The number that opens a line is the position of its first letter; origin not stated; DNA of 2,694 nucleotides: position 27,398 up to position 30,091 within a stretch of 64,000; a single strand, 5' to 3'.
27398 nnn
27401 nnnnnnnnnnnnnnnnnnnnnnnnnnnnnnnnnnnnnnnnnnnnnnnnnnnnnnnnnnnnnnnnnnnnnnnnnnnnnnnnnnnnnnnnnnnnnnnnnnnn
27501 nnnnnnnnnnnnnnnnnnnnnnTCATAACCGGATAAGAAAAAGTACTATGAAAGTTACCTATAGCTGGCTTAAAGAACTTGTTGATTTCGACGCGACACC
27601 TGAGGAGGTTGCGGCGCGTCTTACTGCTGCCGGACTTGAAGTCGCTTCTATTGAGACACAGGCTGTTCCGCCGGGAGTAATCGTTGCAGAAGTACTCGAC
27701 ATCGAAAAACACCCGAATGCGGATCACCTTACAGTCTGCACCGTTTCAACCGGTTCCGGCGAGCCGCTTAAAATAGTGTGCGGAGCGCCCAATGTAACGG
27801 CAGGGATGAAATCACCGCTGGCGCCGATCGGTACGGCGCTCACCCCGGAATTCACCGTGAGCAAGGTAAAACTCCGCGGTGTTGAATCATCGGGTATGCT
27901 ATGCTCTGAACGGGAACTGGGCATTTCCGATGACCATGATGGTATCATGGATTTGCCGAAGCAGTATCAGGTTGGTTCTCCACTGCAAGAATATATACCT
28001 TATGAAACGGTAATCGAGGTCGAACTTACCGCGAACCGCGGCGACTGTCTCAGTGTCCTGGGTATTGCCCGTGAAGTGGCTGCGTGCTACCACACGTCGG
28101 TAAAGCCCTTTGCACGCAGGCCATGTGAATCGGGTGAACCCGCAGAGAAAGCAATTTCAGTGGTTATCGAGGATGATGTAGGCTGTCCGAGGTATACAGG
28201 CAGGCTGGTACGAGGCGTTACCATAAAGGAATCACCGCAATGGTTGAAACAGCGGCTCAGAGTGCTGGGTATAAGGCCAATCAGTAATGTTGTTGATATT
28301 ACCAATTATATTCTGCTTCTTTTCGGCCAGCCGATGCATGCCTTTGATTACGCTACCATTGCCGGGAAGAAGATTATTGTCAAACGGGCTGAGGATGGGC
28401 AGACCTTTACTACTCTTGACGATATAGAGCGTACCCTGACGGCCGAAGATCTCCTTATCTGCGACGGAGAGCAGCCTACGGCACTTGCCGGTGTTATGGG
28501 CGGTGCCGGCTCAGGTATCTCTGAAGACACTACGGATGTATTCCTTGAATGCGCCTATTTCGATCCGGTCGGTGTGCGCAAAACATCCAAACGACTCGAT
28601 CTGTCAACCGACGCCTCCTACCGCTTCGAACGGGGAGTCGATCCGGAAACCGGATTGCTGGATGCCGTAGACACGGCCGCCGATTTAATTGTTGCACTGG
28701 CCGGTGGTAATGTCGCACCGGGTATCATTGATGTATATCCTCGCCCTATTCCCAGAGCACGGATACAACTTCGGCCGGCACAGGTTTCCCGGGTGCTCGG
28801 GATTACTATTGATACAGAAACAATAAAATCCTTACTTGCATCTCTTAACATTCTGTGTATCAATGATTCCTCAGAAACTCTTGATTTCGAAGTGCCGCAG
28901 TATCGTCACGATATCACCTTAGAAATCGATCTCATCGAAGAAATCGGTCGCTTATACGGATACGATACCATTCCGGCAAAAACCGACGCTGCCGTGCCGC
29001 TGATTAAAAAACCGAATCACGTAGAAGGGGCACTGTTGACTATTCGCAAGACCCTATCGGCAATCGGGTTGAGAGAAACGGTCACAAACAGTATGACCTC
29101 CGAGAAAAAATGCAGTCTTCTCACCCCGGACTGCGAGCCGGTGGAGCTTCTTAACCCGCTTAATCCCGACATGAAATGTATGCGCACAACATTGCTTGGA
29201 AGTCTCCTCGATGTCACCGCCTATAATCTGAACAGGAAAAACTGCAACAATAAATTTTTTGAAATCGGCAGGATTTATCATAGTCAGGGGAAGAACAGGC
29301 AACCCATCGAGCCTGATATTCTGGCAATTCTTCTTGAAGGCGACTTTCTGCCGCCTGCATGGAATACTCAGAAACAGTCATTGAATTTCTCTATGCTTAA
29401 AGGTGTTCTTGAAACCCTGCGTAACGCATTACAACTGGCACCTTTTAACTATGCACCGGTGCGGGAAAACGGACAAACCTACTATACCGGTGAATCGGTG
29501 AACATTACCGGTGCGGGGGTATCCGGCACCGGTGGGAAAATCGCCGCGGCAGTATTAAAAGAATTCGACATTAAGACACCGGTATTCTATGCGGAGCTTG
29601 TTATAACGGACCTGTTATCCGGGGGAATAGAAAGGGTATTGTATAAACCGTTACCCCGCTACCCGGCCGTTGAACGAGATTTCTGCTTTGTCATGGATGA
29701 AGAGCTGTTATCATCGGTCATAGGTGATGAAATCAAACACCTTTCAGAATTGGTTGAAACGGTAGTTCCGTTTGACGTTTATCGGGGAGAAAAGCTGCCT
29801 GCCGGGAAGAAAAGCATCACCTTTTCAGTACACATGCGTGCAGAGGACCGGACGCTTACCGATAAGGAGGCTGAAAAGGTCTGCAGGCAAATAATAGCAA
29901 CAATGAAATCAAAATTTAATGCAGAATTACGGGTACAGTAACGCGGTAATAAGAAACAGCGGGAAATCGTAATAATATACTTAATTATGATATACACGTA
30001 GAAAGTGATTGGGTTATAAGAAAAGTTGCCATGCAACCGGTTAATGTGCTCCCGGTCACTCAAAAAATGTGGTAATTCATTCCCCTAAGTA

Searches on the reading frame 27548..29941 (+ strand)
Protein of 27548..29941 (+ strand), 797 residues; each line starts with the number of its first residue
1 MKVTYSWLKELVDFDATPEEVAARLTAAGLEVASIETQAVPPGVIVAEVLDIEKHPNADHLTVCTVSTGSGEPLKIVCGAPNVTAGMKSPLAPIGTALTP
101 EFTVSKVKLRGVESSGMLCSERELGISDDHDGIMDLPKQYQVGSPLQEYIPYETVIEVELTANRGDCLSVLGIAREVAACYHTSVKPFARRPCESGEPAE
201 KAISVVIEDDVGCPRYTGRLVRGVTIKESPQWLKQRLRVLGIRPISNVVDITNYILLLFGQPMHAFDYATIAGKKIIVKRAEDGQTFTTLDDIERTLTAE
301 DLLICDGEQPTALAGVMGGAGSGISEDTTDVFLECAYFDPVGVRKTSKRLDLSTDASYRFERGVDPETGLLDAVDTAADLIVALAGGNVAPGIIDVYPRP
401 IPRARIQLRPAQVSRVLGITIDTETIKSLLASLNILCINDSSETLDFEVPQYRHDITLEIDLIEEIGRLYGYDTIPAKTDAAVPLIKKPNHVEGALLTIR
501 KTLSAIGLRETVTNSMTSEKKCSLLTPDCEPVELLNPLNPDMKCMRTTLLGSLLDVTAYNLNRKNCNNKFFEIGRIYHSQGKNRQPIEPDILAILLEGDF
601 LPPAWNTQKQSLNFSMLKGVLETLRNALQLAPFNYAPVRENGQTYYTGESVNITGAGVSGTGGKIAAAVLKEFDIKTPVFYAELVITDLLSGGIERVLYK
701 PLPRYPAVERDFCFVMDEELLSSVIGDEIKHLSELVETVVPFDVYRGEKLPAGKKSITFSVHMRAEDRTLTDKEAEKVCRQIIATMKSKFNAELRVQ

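Call 92: search_protein_families(library=pfam, proteins=[window:27548-29941:+], max_evalue=0.00001)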
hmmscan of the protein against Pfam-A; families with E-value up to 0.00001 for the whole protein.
window:27548-29941:+ (797 aa): 5 families
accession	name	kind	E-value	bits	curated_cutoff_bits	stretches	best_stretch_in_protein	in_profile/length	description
PF03483.22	B3_4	-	4.3e-69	232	29.3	1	213-386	2-174/174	B3/4 domain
PF17759.6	tRNA_synthFbeta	-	3.2e-42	144.9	22.4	1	489-684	15-212/214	Phenylalanyl tRNA synthetase beta chain CLM domain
PF03147.19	FDX-ACB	-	2.3e-24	86.1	31.1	1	703-795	1-94/94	Ferredoxin-fold anticodon binding domain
PF03484.21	B5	-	2.7e-22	79.2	28.6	1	406-472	1-67/67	tRNA synthetase B5 domain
PF01588.26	tRNA_bind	-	4.7e-21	75.1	27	1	44-144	1-95/96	Putative tRNA binding domain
